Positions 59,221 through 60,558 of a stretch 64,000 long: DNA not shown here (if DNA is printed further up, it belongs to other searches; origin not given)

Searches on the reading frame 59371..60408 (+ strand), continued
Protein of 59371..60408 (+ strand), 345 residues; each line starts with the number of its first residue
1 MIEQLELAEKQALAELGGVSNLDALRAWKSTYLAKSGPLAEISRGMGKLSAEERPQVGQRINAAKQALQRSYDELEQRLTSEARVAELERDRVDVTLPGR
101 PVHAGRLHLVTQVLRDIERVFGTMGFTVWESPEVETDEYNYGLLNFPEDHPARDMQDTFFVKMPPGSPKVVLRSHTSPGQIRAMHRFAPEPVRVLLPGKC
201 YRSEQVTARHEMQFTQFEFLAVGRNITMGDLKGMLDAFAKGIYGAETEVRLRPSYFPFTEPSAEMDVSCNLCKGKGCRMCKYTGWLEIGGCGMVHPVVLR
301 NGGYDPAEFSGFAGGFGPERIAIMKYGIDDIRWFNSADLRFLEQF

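Call 63: find_encoding_contigs(protein=P0020, flank=10000, max_places=1)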
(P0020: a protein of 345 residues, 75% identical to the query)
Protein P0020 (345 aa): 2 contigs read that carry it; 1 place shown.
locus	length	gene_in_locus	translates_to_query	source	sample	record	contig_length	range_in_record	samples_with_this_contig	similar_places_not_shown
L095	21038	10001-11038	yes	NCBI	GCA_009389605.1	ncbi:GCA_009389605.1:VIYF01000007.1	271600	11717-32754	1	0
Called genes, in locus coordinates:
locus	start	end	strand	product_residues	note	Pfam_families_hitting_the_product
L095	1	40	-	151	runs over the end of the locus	-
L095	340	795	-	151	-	-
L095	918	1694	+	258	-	PF00459:Inositol_P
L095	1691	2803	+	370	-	PF04055:Radical_SAM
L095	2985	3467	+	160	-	PF03449:GreA_GreB_N, PF01272:GreA_GreB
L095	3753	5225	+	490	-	PF01336:tRNA_anti-codon, PF00152:tRNA-synt_2, PF01409:tRNA-synt_2d (faint)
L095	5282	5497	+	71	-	-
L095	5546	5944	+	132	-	PF02661:Fic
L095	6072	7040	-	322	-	PF00348:polyprenyl_synt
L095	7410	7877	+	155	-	PF05198:IF3_N, PF00707:IF3_C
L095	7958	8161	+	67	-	PF01632:Ribosomal_L35p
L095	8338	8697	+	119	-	PF00453:Ribosomal_L20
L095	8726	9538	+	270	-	PF22435:MRM3-like_sub_bind, PF08032:SpoU_sub_bind (weak), PF00588:SpoU_methylase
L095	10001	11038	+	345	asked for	PF02912:Phe_tRNA-synt_N, PF01409:tRNA-synt_2d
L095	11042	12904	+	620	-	-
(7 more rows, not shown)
